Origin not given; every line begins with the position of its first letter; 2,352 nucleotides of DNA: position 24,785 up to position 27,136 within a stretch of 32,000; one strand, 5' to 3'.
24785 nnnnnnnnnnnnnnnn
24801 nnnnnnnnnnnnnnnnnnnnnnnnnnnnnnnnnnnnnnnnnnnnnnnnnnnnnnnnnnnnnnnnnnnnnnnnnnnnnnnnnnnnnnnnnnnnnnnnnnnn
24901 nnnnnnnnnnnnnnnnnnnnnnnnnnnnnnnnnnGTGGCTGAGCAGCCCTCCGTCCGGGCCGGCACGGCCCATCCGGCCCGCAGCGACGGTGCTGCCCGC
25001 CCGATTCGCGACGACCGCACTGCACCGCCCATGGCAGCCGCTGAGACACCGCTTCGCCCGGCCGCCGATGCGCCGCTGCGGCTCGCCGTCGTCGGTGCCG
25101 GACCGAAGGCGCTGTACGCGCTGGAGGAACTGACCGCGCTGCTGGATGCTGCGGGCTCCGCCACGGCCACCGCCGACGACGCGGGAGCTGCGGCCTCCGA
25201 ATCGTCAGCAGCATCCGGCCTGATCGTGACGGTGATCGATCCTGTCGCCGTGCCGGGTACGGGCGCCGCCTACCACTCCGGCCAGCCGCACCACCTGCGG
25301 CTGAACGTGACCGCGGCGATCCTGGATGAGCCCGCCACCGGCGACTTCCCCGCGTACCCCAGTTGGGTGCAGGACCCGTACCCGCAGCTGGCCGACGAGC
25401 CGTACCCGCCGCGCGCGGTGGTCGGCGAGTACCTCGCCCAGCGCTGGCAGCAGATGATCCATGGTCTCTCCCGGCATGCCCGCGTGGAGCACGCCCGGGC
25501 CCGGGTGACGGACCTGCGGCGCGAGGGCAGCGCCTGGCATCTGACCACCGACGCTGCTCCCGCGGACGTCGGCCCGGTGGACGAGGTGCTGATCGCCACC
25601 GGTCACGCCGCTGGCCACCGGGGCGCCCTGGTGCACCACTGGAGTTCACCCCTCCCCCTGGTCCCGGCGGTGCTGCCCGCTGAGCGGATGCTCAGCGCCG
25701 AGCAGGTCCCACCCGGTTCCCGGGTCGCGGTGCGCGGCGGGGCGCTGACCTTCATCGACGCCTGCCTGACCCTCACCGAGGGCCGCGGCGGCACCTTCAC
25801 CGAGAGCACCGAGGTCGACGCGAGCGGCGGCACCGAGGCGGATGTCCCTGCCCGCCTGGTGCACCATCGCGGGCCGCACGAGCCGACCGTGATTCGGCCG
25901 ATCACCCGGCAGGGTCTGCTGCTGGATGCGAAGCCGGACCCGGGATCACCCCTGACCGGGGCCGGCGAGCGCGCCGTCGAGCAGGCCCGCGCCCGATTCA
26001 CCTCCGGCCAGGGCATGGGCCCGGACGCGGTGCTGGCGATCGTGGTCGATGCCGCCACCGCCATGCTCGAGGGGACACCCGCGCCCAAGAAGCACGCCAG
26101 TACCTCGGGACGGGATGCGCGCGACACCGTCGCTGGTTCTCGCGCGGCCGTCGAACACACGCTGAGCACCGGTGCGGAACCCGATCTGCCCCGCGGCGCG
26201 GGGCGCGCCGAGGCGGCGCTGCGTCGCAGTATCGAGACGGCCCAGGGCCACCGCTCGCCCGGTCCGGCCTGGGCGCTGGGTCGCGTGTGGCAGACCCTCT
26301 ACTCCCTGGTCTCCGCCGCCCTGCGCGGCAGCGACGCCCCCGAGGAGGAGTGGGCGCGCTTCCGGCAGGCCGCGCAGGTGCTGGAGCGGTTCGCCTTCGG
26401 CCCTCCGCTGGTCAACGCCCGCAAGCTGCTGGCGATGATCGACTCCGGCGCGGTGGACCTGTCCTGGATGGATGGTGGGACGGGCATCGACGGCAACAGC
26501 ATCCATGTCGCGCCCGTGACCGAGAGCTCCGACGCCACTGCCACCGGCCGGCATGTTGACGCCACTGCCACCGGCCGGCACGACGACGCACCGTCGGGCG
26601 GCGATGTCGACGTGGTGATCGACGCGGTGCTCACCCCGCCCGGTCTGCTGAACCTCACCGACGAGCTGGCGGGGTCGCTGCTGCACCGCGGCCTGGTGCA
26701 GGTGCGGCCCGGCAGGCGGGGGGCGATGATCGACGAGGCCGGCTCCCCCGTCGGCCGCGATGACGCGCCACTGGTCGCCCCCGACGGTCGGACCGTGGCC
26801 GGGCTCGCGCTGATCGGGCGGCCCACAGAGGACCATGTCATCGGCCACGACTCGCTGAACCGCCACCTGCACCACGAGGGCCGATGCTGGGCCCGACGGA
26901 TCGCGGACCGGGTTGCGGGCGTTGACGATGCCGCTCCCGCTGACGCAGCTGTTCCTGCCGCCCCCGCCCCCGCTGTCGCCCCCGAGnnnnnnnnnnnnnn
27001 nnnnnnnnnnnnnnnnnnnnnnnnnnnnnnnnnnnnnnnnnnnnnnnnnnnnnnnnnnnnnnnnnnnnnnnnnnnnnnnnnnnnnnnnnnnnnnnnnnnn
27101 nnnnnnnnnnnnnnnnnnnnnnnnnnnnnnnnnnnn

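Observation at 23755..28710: Compact three-gene operon: SbnA/cysteine-synthase-like enzyme, large FAD/NAD(P)-binding protein and Y4yA-like type III PLP enzyme (orphan small-molecule pathway)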

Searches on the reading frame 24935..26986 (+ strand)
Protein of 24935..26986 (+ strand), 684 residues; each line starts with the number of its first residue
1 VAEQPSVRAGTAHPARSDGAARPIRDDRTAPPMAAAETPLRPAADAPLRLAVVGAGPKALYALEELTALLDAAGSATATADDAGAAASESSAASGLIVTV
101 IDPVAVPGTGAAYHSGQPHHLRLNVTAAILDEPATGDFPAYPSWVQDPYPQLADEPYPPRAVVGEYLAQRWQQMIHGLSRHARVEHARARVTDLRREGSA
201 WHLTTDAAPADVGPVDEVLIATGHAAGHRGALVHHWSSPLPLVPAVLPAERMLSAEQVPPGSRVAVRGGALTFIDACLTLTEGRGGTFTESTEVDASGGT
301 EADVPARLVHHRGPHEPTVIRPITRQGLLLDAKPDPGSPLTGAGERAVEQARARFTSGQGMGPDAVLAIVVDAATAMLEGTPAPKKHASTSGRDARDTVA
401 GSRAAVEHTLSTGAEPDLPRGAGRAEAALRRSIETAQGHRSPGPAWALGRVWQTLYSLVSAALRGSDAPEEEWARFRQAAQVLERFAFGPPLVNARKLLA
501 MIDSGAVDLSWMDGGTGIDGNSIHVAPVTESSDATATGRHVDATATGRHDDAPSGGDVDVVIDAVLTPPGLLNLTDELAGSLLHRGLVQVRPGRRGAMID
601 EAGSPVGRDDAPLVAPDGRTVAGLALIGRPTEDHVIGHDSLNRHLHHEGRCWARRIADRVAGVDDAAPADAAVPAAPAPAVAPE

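Call 7: search_protein_families(library=pfam, proteins=[window:24935-26986:+], max_evalue=0.01)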
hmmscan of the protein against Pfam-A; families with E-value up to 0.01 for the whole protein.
window:24935-26986:+ (684 aa): 1 family
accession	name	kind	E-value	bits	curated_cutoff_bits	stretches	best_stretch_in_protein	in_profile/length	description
PF13454.12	NAD_binding_9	-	1.4e-24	87.2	21.8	1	51-224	1-154/155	FAD-NAD(P)-binding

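Call 8: search_protein_families(library=ncbifam, proteins=[window:24935-26986:+], max_evalue=0.01)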
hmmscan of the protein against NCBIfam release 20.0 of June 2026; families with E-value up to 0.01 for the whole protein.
window:24935-26986:+ (684 aa): 1 family
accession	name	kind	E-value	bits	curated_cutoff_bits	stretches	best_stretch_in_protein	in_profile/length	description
NF007381.0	PRK09897.1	equivalog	3.4e-06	25.5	783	1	152-292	91-221/535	FAD-NAD(P)-binding protein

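Call 14: find_homologous_proteins(query=window:24935-26986:+, max_evalue=0.00001)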
Query window:24935-26986:+ (684 aa): 166 proteins with E <= 0.00001 among 8000 candidates; the best 120 are listed.
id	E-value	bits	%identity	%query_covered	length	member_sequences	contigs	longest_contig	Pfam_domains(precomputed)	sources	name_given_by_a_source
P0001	0.0e+0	1465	98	100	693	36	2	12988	PF13454.13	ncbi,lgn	-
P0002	0.0e+0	1462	98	100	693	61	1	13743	PF13454.13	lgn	-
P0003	0.0e+0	1309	89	100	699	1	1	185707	PF13454.13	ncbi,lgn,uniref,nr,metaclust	ncbi:FAD/NAD(P)-binding protein [Brachybacterium muris]|uniref:Amino acid decarboxylase n=1 Tax=Brac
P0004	7.1e-261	886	71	92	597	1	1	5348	PF13454.13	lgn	-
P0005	2.3e-202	693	59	95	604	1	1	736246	PF13454.13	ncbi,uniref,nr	ncbi:FAD/NAD(P)-binding protein [Microbacterium sp. G2-8]|uniref:FAD/NAD(P)-binding protein n=1 Tax=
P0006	1.3e-191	657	59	90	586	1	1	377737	PF13454.13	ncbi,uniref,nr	ncbi:amino acid decarboxylase [Brachybacterium endophyticum]|uniref:Amino acid decarboxylase n=1 Tax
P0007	1.2e-186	641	59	68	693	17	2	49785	PF13454.13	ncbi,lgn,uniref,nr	ncbi:FAD/NAD(P)-binding protein [Brachybacterium muris]|uniref:FAD/NAD(P)-binding protein n=1 Tax=Br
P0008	2.1e-186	640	56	90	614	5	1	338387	PF13454.13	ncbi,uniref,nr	ncbi:FAD/NAD(P)-binding protein [Brachybacterium sp. J144]|uniref:FAD/NAD(P)-binding protein n=1 Tax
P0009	2.6e-186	640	57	92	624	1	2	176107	PF13454.13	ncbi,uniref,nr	ncbi:FAD/NAD(P)-binding protein [Microbacterium halophytorum]|uniref:FAD/NAD(P)-binding protein n=1 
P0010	2.1e-163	564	51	92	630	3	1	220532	PF13454.13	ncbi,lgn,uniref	ncbi:FAD/NAD(P)-binding protein [Brachybacterium sp. AOP42-E1-35]|uniref:FAD/NAD(P)-binding protein 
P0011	1.1e-162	561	51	92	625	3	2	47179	PF13454.13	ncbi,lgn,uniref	ncbi:MAG: FAD/NAD(P)-binding protein [Brachybacterium sp.]|uniref:FAD/NAD(P)-binding protein n=1 Tax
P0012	1.5e-161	558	52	89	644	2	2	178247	PF13454.13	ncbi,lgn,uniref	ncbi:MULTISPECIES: FAD/NAD(P)-binding protein [unclassified Brachybacterium]|uniref:FAD/NAD(P)-bindi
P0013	3.6e-161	556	52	89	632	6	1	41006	PF13454.13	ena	-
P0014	1.7e-159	551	51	90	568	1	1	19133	PF13454.13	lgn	-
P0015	3.9e-157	543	50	89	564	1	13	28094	PF13454.13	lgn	-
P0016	2.2e-156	541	50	90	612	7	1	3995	PF13454.13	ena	-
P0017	3.9e-156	540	51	89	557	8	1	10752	PF13454.13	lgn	-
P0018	2.4e-154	534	49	97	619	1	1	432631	PF13454.13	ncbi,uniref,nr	ncbi:FAD/NAD(P)-binding protein [Brachybacterium sp. YJGR34]|uniref:FAD/NAD(P)-binding protein n=1 T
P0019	4.7e-154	533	51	90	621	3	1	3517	PF13454.13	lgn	-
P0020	4.9e-154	533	52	89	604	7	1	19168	PF13454.13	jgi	-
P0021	5.2e-153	529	51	89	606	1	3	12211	PF13454.13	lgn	-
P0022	1.8e-152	528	50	90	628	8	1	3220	PF13454.13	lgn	-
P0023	1.9e-152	528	49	90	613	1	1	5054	PF13454.13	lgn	-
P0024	3.4e-152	527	50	89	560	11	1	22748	PF13454.13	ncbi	ncbi:MAG: FAD/NAD(P)-binding protein [Brachybacterium sp.]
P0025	4.2e-152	526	51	90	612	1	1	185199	PF13454.13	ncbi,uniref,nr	ncbi:FAD/NAD(P)-binding protein [Brachybacterium sp. FME24]|uniref:FAD/NAD(P)-binding protein n=1 Ta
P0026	8.0e-151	522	48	88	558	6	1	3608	PF13454.13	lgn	-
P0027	1.9e-150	521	49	89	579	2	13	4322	PF13454.13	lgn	-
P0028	7.1e-150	519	51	90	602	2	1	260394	PF13454.13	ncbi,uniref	ncbi:FAD/NAD(P)-binding protein [Brachybacterium sp. AOP43-C2-M15]|uniref:FAD/NAD(P)-binding protein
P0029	3.0e-149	517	50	88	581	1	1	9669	PF13454.13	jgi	-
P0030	6.9e-148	513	49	89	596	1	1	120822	PF13454.13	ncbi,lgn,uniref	ncbi:FAD/NAD(P)-binding protein [Brachybacterium sp.]|uniref:FAD/NAD(P)-binding protein n=1 Tax=Brac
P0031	8.1e-148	512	49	90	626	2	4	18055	PF13454.13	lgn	-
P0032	1.9e-146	508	50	93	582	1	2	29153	PF13454.13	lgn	-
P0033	7.4e-146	506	48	92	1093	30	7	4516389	PF13454.13,PF02784.23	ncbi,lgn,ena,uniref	ncbi:MAG: FAD/NAD(P)-binding protein [Brachybacterium tyrofermentans]|uniref:FAD/NAD(P)-binding prot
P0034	2.7e-145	504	45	90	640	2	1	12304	PF13454.13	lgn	-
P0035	1.5e-144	502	48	91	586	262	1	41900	PF13454.13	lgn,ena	-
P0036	4.8e-144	500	50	93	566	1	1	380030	PF13454.13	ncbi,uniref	ncbi:FAD/NAD(P)-binding protein [Promicromonospora sukumoe]|uniref:FAD/NAD(P)-binding protein n=1 Ta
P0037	8.3e-143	496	48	91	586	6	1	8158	PF13454.13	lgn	-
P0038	3.0e-142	494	49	89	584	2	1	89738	PF13454.13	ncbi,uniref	ncbi:FAD/NAD(P)-binding protein [Brachybacterium vulturis]|uniref:FAD/NAD(P)-binding protein n=1 Tax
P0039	8.6e-142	492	49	91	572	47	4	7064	PF13454.13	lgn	-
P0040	7.5e-140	486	49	90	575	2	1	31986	PF13454.13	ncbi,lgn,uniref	ncbi:FAD/NAD(P)-binding protein [Brachybacterium sp. AOP43-C2-M15]|uniref:FAD/NAD(P)-binding protein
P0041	9.2e-138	479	49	90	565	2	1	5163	PF13454.13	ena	-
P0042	1.2e-134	469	47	90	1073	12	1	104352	PF13454.13,PF02784.23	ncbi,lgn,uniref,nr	ncbi:FAD/NAD(P)-binding protein [Brachybacterium sp. UMB0905]|uniref:FAD/NAD(P)-binding protein n=1 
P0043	2.4e-129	451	47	90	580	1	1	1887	PF13454.13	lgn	-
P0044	9.9e-129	449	47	93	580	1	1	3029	PF13454.13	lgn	-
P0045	1.8e-126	442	48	81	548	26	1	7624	PF13454.13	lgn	-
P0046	3.1e-126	441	47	90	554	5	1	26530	PF13454.13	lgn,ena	-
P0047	3.2e-126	441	46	89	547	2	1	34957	PF13454.13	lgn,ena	-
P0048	3.1e-123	431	46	91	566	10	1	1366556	PF13454.13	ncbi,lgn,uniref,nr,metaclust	ncbi:FAD/NAD(P)-binding protein [Brachybacterium squillarum]|uniref:FAD/NAD(P)-binding protein n=1 T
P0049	2.7e-120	421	45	92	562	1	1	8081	PF13454.13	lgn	-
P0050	6.1e-111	390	43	91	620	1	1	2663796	PF13454.13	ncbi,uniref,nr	ncbi:FAD/NAD(P)-binding protein [Brachybacterium sp. EF45031]|uniref:FAD/NAD(P)-binding protein n=1 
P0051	2.4e-106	375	43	89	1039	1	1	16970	PF13454.13,PF02784.23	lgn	-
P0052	6.2e-105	371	42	89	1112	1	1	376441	PF13454.13,PF02784.23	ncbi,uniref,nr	ncbi:FAD/NAD(P)-binding protein [Kocuria palustris]|uniref:FAD/NAD(P)-binding protein n=1 Tax=Kocuri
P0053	6.3e-103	364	43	89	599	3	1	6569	PF13454.13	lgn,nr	nr:FAD/NAD(P)-binding protein [Kocuria sp. JC486]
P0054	6.2e-102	361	38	90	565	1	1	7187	PF13454.13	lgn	-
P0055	2.0e-101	359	41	92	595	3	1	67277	PF13454.13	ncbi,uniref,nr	ncbi:amino acid decarboxylase [Kocuria soli]|uniref:Amino acid decarboxylase n=1 Tax=Kocuria soli Ta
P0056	2.6e-95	339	39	90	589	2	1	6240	PF13454.13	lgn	-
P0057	5.7e-95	338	39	90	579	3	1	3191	PF13454.13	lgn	-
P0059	4.8e-94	335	39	89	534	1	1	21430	PF13454.13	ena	-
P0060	8.2e-94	334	40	90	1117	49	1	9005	PF13454.13,PF02784.23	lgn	-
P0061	4.5e-93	331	40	90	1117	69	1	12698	PF13454.13,PF02784.23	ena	-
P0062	8.0e-93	331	39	90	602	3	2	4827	PF13454.13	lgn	-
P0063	2.0e-92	329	39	90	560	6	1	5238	PF13454.13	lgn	-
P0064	7.9e-88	314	41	89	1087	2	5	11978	PF13454.13,PF02784.23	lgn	-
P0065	4.1e-87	312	38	88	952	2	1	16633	PF13454.13,PF02784.23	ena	-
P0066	2.9e-80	289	37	89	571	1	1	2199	PF13454.13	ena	-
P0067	6.0e-73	265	37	90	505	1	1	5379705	PF13454.13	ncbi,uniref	ncbi:putative NAD(P)/FAD-binding protein YdhS [Rhodococcus sp. 27YEA15]|uniref:FAD/NAD(P)-binding pr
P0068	2.1e-71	260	38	90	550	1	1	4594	PF13454.13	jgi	jgi:diaminopimelate decarboxylase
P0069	3.9e-71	259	37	88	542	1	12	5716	PF13454.13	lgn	-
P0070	5.2e-69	252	38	89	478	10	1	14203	PF13454.13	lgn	-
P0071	2.1e-68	250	35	89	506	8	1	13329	PF13454.13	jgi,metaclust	metaclust:\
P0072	1.2e-67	247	36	90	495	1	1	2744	PF13454.13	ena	-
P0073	1.4e-67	247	35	90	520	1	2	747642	PF13454.13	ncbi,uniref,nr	ncbi:FAD/NAD(P)-binding protein [Hoyosella rhizosphaerae]|uniref:FAD-dependent urate hydroxylase Hpy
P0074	1.6e-67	247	35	90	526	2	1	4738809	PF13454.13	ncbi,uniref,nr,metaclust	ncbi:FAD/NAD(P)-binding protein [Hoyosella subflava]|uniref:FAD-dependent urate hydroxylase HpyO/Asp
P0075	2.3e-67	246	39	91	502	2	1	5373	PF13454.13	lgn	-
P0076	6.5e-67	245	36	89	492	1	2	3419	PF13454.13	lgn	-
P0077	1.1e-66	244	35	90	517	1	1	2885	PF13454.13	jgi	jgi:uncharacterized NAD(P)/FAD-binding protein YdhS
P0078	2.8e-66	243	37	90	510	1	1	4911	PF13454.13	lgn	-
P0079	1.9e-65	240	36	90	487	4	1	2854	PF13454.13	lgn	-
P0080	6.2e-64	235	36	90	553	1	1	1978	PF13454.13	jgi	jgi:diaminopimelate decarboxylase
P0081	8.6e-64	235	41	43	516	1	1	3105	PF13454.13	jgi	jgi:uncharacterized NAD(P)/FAD-binding protein YdhS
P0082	4.2e-63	232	35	90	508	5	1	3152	PF13454.13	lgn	-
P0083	4.6e-63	232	37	89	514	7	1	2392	PF13454.13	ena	-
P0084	8.6e-63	231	34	89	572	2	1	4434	PF13454.13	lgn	-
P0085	1.8e-62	230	37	88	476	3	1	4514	PF13454.13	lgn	-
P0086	2.4e-62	230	34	89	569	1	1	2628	PF13454.13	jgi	-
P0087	3.8e-62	229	36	79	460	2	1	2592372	PF13454.13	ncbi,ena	-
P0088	5.2e-62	229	35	48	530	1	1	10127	PF13454.13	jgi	jgi:uncharacterized NAD(P)/FAD-binding protein YdhS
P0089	1.7e-61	227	36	90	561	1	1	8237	PF13454.13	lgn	-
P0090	2.4e-61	227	33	89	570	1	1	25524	PF13454.13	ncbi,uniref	ncbi:FAD/NAD(P)-binding protein [Gaiella sp.]|uniref:FAD/NAD(P)-binding protein n=1 Tax=Gaiella sp. 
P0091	7.9e-61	225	34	88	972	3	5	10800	PF13454.13,PF02784.23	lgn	-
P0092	3.5e-60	223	37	90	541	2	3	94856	PF13454.13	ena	-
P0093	8.3e-60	221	34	89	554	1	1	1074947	PF13454.13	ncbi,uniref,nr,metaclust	ncbi:FAD/NAD(P)-binding protein [Nigerium massiliense]|uniref:FAD/NAD(P)-binding protein n=1 Tax=Nig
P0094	1.3e-59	221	36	82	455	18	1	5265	PF13454.13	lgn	-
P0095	1.4e-59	221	36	90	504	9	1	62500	PF13454.13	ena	-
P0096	8.2e-59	218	36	90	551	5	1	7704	PF13454.13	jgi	jgi:diaminopimelate decarboxylase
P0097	1.2e-58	218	35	90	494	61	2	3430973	PF13454.13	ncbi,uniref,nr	ncbi:FAD/NAD(P)-binding protein [Propioniciclava sp. MC1595]|uniref:FAD/NAD(P)-binding protein n=1 T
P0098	5.4e-58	215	36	90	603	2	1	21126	PF13454.13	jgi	jgi:diaminopimelate decarboxylase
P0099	4.2e-57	213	34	87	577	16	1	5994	PF13454.13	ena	-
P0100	4.9e-57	212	35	89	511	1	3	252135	PF13454.13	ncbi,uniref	ncbi:FAD/NAD(P)-binding protein [Luteococcus peritonei]|uniref:FAD/NAD(P)-binding protein n=1 Tax=Lu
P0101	5.2e-57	212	35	90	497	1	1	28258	PF13454.13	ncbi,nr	ncbi:MAG: FAD/NAD(P)-binding protein [Propionibacteriaceae bacterium]|nr:FAD/NAD(P)-binding protein 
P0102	3.9e-56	209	34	90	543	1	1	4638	PF13454.13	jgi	jgi:uncharacterized NAD(P)/FAD-binding protein YdhS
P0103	7.0e-56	208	36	76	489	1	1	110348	PF13454.13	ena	-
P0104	2.2e-55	207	33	89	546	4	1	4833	PF13454.13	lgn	-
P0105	2.2e-55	207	36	89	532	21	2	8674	PF13454.13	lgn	-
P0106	2.5e-55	207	35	90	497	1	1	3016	PF13454.13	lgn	-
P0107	6.3e-55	205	34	89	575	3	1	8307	PF13454.13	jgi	jgi:diaminopimelate decarboxylase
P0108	4.1e-54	203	34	82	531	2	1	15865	PF13454.13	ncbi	-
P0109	7.9e-54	202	32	92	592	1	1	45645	PF13454.13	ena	-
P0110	1.2e-52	198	33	89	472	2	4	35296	PF13454.13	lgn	-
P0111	3.0e-52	196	33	90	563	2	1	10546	PF13454.13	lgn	-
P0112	6.7e-52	195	33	89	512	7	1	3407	PF13454.13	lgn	-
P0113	8.4e-52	195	33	88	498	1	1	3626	PF13454.13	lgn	-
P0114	2.5e-51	193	33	89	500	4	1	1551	PF13454.13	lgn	-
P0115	2.5e-51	193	33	93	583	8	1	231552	PF13454.13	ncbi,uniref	ncbi:FAD/NAD(P)-binding protein [Specibacter sp. NPDC078692]|uniref:FAD/NAD(P)-binding protein n=1 T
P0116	9.5e-51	192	34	90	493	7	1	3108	PF13454.13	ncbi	-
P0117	1.2e-50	191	33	89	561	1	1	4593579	PF13454.13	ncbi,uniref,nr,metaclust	ncbi:hypothetical protein ART_0390 [Arthrobacter sp. PAMC 25486]|uniref:FAD/NAD(P)-binding protein n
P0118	1.4e-50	191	32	88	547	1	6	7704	PF13454.13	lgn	-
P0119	2.3e-50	190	35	89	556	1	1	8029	PF13454.13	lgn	-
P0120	4.1e-50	189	35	89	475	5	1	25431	PF13454.13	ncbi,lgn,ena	-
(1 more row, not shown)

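Call 16: search_dna_similar(query=window:24935-26986:+, collection=plasmids, mode=protein, max_rows=30)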
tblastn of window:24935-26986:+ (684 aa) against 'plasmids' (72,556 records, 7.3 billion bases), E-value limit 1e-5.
Records with a match: 58; places in all: 58; records where one place covers at least 80% of the query: 52.
Best place of each record, by identity: <60% 58.
By first word of the organism name: Pseudosulfitobacter 46; Sulfitobacter 5; Tritonibacter 2; Tsukamurella 1; Roseibium 1; Rhodovulum 1; Chondrinema 1; Streptomyces 1.
By predicted mobility (MOB-suite, as given by PLSDB): non-mobilizable 56; mobilizable 2.
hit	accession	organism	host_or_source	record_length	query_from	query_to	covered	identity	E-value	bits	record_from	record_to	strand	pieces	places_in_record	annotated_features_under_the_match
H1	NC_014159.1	Tsukamurella paurometabola DSM 20162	-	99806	98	652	81%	29.6%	2e-28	130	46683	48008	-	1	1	hypothetical protein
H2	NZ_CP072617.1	Sulfitobacter sp. CB2047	-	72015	96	652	81%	29.3%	4e-30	135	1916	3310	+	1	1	FAD/NAD(P)-binding protein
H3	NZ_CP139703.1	Sulfitobacter pontiacus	Bacterial Culture,hydrothermal vent ...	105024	96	652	81%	28.9%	4e-27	125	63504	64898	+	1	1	FAD/NAD(P)-binding protein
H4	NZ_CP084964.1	Sulfitobacter pontiacus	cell culture,Seawater from the North ...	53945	96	652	81%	28.5%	2e-30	135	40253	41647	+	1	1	FAD/NAD(P)-binding protein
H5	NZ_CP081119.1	Sulfitobacter pontiacus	-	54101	96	652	81%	28.1%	2e-29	133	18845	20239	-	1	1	FAD/NAD(P)-binding protein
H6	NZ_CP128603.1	Roseibium aggregatum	cell culture,marine biofilms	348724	98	642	80%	28.5%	6e-22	109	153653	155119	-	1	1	FAD/NAD(P)-binding protein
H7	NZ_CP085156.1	Pseudosulfitobacter sp. DSM 107133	cell culture,Seawater from the North ...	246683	98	652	81%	25.7%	2e-12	79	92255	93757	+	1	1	FAD/NAD(P)-binding domain-containing protein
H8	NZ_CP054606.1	Pseudosulfitobacter pseudonitzschiae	surface sea water,shallow sea, symbosis ...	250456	96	652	81%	24.9%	1e-13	83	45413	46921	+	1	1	FAD/NAD(P)-binding domain-containing protein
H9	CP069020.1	Pseudosulfitobacter pseudonitzschiae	Skeletonema menzelii,The surface ...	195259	96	652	81%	24.7%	1e-12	79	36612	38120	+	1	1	FAD/NAD(P)-binding protein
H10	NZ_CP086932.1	Pseudosulfitobacter pseudonitzschiae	Skeletonema costatum,The surface ...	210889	98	652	81%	24.8%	4e-14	84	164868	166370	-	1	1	FAD/NAD(P)-binding domain-containing protein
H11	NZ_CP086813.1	Pseudosulfitobacter pseudonitzschiae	Trieres chinensis,The surface seawater ...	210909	98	652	81%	24.8%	4e-14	84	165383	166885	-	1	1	FAD/NAD(P)-binding domain-containing protein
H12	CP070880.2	Pseudosulfitobacter pseudonitzschiae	Skeletonema costatum,The surface ...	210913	98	652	81%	24.8%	4e-14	84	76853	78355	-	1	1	FAD/NAD(P)-binding protein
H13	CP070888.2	Pseudosulfitobacter pseudonitzschiae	Skeletonema costatum,The surface ...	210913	98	652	81%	24.8%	4e-14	84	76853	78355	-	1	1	FAD/NAD(P)-binding protein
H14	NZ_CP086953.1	Pseudosulfitobacter pseudonitzschiae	Skeletonema costatum,The surface ...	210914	98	652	81%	24.8%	4e-14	84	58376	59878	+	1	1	FAD/NAD(P)-binding domain-containing protein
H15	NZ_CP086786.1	Pseudosulfitobacter pseudonitzschiae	Thalassiosira tenera,The surface ...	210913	98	652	81%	24.8%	4e-14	84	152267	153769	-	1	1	FAD/NAD(P)-binding domain-containing protein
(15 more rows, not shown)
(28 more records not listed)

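Call 17: get_annotated_region(hit=H1, flank=7000)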
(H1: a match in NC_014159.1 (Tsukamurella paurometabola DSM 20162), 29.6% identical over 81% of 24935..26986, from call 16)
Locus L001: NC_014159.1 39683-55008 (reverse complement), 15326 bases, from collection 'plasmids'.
description: Tsukamurella paurometabola DSM 20162 plasmid pTpau01, complete sequence
organism: Tsukamurella paurometabola DSM 20162 (NCBI taxid 521096)
taxonomy: Bacteria; Actinomycetota; Actinomycetes; Mycobacteriales; Tsukamurellaceae; Tsukamurella; Tsukamurella paurometabola; Tsukamurella paurometabola DSM 20162
host: -; source: -; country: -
typing (MOB-suite, as given by PLSDB): mobilizable; replicon rep_cluster_1577; relaxase MOBF
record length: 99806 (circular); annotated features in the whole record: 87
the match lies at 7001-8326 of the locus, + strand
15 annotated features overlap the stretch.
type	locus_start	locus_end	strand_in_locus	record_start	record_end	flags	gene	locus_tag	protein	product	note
CDS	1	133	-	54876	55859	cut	-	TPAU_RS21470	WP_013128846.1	hypothetical protein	-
CDS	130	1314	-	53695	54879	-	-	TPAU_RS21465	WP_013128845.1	tyrosine-type recombinase/integrase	GO:0015074 - DNA integration [Evidence IEA]; GO:0006310 - DNA recombination [Evidence IEA]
CDS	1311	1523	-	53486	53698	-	-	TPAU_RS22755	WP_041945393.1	hypothetical protein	-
CDS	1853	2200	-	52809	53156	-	-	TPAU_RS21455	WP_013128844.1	hypothetical protein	-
CDS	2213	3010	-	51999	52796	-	-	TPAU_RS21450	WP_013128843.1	AAA family ATPase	-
CDS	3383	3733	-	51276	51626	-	-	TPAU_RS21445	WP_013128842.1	hypothetical protein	-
CDS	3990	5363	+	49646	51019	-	-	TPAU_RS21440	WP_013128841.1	AAA family ATPase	-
CDS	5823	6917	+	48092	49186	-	-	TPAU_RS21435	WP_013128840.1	pyridoxal-phosphate dependent enzyme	-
CDS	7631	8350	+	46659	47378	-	-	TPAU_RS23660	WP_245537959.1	hypothetical protein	-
CDS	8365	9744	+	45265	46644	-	-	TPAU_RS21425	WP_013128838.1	Orn/DAP/Arg decarboxylase 2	-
CDS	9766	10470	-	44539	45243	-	-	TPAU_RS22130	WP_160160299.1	CPBP family intramembrane glutamic endopeptidase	GO:0071586 - CAAX-box protein processing [Evidence IEA]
CDS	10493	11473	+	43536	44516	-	-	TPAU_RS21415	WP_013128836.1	NAD(P)H-binding protein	-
CDS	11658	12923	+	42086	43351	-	-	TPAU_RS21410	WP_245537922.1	IS256 family transposase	-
CDS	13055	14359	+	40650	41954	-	-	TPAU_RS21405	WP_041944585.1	IS256 family transposase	-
CDS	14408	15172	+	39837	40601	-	-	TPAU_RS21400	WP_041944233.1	hypothetical protein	-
